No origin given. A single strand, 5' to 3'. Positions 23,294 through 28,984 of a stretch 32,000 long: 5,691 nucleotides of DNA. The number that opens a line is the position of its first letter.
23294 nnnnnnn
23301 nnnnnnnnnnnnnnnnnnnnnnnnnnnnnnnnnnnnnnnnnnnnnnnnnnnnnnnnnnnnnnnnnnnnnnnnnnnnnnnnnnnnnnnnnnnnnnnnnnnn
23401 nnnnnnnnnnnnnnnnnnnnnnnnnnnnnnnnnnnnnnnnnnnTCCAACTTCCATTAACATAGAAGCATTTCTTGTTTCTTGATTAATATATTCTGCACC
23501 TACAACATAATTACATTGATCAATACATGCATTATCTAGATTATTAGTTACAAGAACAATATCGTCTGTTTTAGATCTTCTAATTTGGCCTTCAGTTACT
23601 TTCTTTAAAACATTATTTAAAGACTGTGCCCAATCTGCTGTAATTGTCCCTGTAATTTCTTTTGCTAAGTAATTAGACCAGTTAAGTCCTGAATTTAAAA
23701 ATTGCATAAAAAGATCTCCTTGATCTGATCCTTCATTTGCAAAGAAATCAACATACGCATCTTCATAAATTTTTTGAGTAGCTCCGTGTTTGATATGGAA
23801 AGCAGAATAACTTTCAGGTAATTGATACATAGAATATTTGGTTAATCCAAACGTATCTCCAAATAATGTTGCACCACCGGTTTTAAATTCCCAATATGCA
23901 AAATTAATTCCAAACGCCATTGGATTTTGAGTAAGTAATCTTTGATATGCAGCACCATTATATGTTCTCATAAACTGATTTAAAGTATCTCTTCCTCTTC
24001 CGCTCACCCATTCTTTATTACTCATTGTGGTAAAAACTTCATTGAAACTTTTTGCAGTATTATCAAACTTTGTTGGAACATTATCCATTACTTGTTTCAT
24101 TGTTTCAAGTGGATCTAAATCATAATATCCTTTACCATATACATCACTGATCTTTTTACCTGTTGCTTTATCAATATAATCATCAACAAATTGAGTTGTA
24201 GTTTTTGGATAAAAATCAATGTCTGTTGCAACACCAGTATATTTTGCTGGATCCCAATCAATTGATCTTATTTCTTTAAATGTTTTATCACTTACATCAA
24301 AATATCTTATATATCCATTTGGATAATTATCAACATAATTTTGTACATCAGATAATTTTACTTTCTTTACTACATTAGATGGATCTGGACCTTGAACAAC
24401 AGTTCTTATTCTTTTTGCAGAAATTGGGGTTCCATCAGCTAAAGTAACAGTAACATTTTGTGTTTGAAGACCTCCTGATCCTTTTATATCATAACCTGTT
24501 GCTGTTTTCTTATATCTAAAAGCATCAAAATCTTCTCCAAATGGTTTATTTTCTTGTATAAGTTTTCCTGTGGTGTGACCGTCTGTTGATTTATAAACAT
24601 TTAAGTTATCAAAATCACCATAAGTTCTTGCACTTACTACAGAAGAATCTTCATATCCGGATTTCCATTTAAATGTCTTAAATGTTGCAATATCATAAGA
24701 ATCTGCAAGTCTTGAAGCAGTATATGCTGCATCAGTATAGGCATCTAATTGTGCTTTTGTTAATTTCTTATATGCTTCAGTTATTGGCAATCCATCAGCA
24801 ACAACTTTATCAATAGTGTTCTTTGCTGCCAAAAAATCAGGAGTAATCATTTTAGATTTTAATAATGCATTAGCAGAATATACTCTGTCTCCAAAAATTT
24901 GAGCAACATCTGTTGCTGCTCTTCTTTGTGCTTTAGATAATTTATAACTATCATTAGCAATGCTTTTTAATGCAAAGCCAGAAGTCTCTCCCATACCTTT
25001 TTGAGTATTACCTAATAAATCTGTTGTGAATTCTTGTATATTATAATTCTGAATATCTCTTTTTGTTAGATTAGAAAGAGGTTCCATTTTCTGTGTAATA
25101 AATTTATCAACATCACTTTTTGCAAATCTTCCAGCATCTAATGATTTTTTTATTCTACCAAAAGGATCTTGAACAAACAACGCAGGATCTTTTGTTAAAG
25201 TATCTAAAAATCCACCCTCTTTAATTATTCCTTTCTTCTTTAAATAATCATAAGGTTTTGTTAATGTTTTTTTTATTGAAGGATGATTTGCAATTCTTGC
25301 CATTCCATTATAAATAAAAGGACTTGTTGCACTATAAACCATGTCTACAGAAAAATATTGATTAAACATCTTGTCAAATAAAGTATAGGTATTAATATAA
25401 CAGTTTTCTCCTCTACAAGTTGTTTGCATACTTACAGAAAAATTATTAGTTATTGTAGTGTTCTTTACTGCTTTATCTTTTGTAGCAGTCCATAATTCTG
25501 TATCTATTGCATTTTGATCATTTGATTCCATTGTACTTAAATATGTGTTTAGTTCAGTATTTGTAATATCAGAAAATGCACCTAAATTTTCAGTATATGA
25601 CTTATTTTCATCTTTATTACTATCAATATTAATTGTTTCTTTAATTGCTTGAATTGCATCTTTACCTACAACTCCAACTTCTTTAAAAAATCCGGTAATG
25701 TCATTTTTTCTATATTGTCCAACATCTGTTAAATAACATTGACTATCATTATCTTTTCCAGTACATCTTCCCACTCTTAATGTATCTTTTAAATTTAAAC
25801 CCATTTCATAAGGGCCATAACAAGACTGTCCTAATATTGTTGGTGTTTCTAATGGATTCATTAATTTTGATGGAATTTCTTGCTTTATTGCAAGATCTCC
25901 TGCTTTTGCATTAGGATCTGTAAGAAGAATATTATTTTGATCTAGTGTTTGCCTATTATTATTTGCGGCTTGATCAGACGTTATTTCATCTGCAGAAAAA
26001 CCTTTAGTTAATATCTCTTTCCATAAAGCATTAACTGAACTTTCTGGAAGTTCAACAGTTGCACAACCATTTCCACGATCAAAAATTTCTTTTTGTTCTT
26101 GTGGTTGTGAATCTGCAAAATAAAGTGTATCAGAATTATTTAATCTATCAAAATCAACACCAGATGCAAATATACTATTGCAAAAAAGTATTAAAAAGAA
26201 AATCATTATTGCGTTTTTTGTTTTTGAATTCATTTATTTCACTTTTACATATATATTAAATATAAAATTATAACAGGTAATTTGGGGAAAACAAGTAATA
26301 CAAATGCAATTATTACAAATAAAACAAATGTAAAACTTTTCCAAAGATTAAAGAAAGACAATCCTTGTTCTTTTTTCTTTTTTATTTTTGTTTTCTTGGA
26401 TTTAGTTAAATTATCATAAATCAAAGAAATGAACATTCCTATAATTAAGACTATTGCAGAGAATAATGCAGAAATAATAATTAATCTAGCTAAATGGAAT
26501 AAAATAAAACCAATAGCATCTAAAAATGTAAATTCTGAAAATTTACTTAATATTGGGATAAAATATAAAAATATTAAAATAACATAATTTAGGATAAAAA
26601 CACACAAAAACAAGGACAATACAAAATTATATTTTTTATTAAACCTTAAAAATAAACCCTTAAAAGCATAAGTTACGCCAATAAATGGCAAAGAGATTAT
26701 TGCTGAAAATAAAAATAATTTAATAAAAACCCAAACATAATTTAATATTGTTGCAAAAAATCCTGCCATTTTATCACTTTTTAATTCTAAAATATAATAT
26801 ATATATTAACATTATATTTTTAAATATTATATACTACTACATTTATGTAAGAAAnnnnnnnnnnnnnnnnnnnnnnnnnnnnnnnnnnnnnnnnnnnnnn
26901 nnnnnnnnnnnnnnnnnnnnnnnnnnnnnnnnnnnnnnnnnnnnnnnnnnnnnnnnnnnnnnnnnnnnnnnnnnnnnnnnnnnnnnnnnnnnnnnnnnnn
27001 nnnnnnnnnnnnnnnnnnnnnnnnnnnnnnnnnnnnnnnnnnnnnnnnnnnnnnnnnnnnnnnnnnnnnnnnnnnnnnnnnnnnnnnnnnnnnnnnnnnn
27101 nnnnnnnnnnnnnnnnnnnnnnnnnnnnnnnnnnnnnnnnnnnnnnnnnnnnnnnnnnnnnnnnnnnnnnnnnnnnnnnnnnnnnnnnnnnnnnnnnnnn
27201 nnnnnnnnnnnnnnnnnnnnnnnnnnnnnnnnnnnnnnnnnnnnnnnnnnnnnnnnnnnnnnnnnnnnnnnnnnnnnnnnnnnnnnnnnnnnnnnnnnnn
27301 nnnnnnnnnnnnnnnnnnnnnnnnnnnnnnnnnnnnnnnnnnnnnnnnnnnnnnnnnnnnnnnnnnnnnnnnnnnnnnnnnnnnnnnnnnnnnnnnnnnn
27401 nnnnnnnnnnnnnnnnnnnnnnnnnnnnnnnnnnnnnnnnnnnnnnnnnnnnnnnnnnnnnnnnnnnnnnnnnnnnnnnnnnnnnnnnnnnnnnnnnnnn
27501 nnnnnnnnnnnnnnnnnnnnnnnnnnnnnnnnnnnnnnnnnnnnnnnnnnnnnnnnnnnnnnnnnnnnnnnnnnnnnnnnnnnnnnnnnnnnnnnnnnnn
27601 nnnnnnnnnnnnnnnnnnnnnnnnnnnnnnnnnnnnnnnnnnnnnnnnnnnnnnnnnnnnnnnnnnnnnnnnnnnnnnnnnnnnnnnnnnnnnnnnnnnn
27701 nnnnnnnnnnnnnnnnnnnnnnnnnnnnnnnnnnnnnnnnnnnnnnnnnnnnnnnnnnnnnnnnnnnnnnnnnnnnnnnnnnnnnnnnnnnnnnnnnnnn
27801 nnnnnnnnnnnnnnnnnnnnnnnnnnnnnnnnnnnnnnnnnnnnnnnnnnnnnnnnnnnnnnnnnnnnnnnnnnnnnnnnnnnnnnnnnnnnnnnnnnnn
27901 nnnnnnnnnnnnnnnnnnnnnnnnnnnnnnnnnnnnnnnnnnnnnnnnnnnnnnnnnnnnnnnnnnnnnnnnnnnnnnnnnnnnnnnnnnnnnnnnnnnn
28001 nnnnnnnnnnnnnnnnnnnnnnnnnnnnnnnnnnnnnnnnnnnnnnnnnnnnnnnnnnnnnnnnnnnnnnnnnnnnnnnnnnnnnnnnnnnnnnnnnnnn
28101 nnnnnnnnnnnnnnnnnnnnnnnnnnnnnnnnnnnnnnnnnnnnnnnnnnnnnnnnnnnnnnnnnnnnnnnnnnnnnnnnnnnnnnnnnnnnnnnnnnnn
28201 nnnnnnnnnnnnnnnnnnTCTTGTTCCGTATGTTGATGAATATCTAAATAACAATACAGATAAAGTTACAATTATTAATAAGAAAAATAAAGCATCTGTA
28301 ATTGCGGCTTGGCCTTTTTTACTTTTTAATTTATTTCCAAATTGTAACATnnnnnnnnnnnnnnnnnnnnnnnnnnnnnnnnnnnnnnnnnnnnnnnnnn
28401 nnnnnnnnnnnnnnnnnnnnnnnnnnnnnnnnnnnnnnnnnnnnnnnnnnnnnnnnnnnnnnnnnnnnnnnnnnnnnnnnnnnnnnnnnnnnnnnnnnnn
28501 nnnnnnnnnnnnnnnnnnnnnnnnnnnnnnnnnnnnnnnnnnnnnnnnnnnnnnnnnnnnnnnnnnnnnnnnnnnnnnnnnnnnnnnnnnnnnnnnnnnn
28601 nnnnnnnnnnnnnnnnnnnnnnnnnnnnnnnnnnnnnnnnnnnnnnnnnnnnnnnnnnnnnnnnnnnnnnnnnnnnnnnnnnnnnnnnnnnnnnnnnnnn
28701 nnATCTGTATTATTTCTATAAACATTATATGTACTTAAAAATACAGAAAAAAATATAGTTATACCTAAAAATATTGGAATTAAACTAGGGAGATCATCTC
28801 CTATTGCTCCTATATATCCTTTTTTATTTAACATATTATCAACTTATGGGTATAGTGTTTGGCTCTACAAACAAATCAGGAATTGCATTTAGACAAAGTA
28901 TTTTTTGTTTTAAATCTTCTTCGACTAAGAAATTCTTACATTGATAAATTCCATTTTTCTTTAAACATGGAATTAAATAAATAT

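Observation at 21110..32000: An 11-kb cell-envelope island (pilin-like operon, polytopic membrane protein, 1707-aa surface protein): candidate uncharacterised attachment apparatus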

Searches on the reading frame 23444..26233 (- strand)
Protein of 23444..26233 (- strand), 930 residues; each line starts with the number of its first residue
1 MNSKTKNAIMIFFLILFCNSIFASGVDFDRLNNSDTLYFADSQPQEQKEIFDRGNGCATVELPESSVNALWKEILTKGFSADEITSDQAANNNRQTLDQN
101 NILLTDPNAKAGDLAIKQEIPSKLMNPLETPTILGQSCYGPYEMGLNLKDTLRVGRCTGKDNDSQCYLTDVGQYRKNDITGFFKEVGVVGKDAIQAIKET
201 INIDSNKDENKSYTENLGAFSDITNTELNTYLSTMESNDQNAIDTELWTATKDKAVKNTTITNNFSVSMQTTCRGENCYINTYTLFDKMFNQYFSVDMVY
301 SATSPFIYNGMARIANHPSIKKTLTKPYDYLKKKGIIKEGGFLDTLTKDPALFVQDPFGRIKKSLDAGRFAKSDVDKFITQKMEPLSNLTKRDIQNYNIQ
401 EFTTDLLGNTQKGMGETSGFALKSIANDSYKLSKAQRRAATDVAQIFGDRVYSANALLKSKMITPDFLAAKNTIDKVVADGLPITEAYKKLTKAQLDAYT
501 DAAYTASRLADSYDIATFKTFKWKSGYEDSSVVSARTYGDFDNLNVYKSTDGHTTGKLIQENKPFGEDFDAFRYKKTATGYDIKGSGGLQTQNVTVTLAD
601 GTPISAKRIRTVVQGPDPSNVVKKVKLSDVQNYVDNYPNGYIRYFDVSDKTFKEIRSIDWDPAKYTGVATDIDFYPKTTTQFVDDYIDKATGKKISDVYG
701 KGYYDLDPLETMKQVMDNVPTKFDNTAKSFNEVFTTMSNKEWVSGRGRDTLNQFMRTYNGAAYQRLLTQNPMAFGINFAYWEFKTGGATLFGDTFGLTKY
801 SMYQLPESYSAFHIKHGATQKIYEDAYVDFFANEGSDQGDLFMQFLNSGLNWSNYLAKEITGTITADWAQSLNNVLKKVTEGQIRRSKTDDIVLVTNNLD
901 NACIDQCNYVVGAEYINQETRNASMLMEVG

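Call 62: predict_structure(alignment_id=A4)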
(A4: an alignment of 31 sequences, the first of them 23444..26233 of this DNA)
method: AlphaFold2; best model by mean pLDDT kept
length: 930 residues; sequences in the alignment: 31
mean_pLDDT: 57.2   pTM: 0.49
mean pLDDT of the five models: 57.2, 57.1, 56.3, 52.4, 52.0
residues with pLDDT >= 90: 108; 70-90: 254; 50-70: 101; < 50: 467
segments of 3 or more residues with pLDDT < 50: 1-223, 231-307, 745-854, 878-930
pLDDT, mean of each block of 10 residues (from residue 1): 43 34 29 30 26 29 34 31 29 34 37 35 28 28 35 40 36 34 37 42 43 40 47 42 27 24 26 28 27 32 43 58 67 67 66 58 64 76 67 81 90 87 79 76 83 86 91 93 90 94 94 88 88 83 85 85 84 86 90 91 90 82 87 86 86 82 82 87 83 86 92 93 90 72 48 38 33 40 36 36 27 30 34 34 39 47 54 54 32 36 35 34 31
secondary structure, 60 per line:
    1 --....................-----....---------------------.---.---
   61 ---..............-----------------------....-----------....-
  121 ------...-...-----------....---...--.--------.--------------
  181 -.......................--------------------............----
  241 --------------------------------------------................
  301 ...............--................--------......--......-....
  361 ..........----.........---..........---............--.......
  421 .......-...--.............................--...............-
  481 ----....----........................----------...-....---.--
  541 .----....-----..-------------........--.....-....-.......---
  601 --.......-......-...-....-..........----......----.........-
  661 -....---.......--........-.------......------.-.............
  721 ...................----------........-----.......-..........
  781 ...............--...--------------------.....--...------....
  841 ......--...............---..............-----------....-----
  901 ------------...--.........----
elements in order (helices of 4 or more, strands of 3 or more residues): H3-22 H28-31 H64-77 E101-104 E116-119 E145-148 E152-154 H182-204 H225-236 H285-315 H318-333 H342-347 H350-355 H357-370 H375-383 H387-396 H400-411 H414-427 H434-462 H465-479 H485-488 H493-516 H531-534 E546-549 E570-577 E580-584 E591-597 E603-609 E611-616 E622-625 H627-636 E641-646 E651-656 H662-665 E669-675 E678-682 H695-699 H708-739 H750-757 H763-769 H771-795 H821-825 E828-830 H837-846 H849-863 H867-880 E892-895 H918-926

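Call 66: fold_search(model_id=the predicted structure, library=pdb)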
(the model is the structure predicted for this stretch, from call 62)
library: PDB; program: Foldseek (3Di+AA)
matches with E <= 10: 61; with E <= 0.001: 0
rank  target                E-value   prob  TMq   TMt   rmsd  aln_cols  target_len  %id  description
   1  5xbj                  2.1e+00  0.01  0.06  0.09  28.4       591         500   10  The structure of the flagellar hook junction protein HAP1 (FlgK) from Campylobacter jejuni (released 2017-12-06)
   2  6vfk_A                2.6e+00  0.04  0.04  0.17  14.7       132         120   14  De novo designed tetrahedral nanoparticle T33_dn10 displaying 4 copies of BG505-SOSIP trimer on the surface (released 2020-07-22)
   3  8fok_1                2.8e+00  0.01  0.05  0.05  25.6       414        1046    9  Cryo-EM structure of S. cerevisiae DNA polymerase alpha-primase complex in the DNA elongation state (released 2023-05-31)
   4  1nq9_L                2.8e+00  0.01  0.04  0.07  24.6       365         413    8  Crystal Structure of Antithrombin in the Pentasaccharide-Bound Intermediate State (released 2003-09-30)
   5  7xn7_u                3.4e+00  0.02  0.02  0.07  13.0        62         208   18  RNA polymerase II elongation complex containing Spt4/5, Elf1, Spt6, Spn1 and Paf1C (released 2022-09-07)
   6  2nrj                  3.4e+00  0.02  0.05  0.11  22.1       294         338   13  Crystal Structure of Hemolysin binding component from Bacillus cereus (released 2006-11-14)
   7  6hze_B                3.4e+00  0.01  0.06  0.06  19.2       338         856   12  BP0997, GH138 enzyme targeting pectin rhamnogalacturonan II (released 2019-03-20)
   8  4ct6_A                3.7e+00  0.04  0.05  0.15  15.1       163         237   13  CNOT9-CNOT1 complex (released 2014-05-07)
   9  3r42_A                3.9e+00  0.05  0.03  0.15  14.3       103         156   14  Crystal structure of the yeast vps23 UEV domain in complex with a vps27 PSDP peptide (released 2011-05-04)
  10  8cqp_C                4.0e+00  0.03  0.04  0.16  16.3       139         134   15  Crystal structure of an 8-repeat consensus TPR superhelix with Calcium (low concentration) (released 2024-03-27)
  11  3o00_A                4.4e+00  0.02  0.06  0.16  23.4       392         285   12  Crystal Structure of the Salmonella Type III Secretion System Tip Protein SipD-C244S (released 2010-11-17)
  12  1few                  4.6e+00  0.03  0.05  0.18  20.1       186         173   16  CRYSTAL STRUCTURE OF SMAC/DIABLO (released 2000-09-13)
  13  3zux                  5.1e+00  0.02  0.06  0.13  23.2       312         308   11  Crystal structure of a bacterial homologue of the bile acid sodium symporter ASBT. (released 2011-10-12)
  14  4aqh_A                5.3e+00  0.03  0.04  0.08   9.0       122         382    7  Plasminogen activator inhibitor type-1 in complex with the inhibitor AZ3976 (released 2012-11-28)
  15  3evj_I                5.3e+00  0.03  0.03  0.06  11.2       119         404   12  Intermediate structure of antithrombin bound to the natural pentasaccharide (released 2008-10-21)
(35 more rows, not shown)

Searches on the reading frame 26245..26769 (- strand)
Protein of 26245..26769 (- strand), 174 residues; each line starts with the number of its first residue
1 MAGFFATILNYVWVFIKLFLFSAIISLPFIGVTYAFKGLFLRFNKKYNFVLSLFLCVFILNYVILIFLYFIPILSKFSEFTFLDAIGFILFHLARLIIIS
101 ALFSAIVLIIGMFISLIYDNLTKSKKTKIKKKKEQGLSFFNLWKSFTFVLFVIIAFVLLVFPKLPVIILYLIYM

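Call 7: search_protein_families(library=pfam, max_evalue=0.1, proteins=[window:26245-26769:-])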
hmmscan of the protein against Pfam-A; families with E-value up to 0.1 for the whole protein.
window:26245-26769:- (174 aa): 0 families

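Call 8: search_protein_families(library=ncbifam, max_evalue=0.1, proteins=[window:26245-26769:-])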
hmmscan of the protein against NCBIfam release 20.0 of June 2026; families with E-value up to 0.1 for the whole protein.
window:26245-26769:- (174 aa): 0 families

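Call 75: search_protein_families(library=pfam, alignment_id=A6, max_evalue=0.01)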
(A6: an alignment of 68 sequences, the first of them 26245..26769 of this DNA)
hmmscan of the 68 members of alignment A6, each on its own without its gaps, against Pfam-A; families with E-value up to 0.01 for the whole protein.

A. member 1, window:26245-26769:- (174 aa): 0 families

B. families by the number of members that match (of 68 scanned): 12 families
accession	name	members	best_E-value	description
PF24400.1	DUF7544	2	0.00017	Family of unknown function (DUF7544)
PF25231.1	DUF7847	1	7.4e-05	Domain of unknown function (DUF7847)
PF04791.21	LMBR1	1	0.00082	LMBR1-like membrane protein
PF20176.3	DUF6541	1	0.0013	Family of unknown function (DUF6541)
PF19770.4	DUF6256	1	0.0041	Family of unknown function (DUF6256)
PF01554.23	MatE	1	0.0047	MatE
PF07264.17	EI24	1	0.0052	Sulfate transporter CysZ/Etoposide-induced protein 2.4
PF01080.22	Presenilin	1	0.006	Presenilin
PF09925.14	DUF2157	1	0.0061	Predicted membrane protein (DUF2157)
PF06207.16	DUF1002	1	0.0061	Protein of unknown function (DUF1002)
PF23992.1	Pam3_gp32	1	0.0078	Phage Pam3 gp32-like protein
PF10110.14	GPDPase_memb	1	0.0096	Membrane domain of glycerophosphoryl diester phosphodiesterase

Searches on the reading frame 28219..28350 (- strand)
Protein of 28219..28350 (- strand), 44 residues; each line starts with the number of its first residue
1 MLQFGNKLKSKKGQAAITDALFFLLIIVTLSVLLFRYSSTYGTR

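Call 78: search_protein_families(library=pfam, max_evalue=10, proteins=[window:28219-28350:-])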
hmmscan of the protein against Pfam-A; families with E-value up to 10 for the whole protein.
seq(44 aa): 0 families

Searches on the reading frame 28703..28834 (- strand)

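Call 78: search_protein_families(library=pfam, max_evalue=10, proteins=[window:28703-28834:-])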
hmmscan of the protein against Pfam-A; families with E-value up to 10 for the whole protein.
seq(44 aa): 1 family
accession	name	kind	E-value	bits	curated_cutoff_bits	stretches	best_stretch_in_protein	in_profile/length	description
PF09527.15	ATPase_gene1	-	0.017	15.6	26.6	1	18-40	31-53/54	Putative F0F1-ATPase subunit Ca2+/Mg2+ transporter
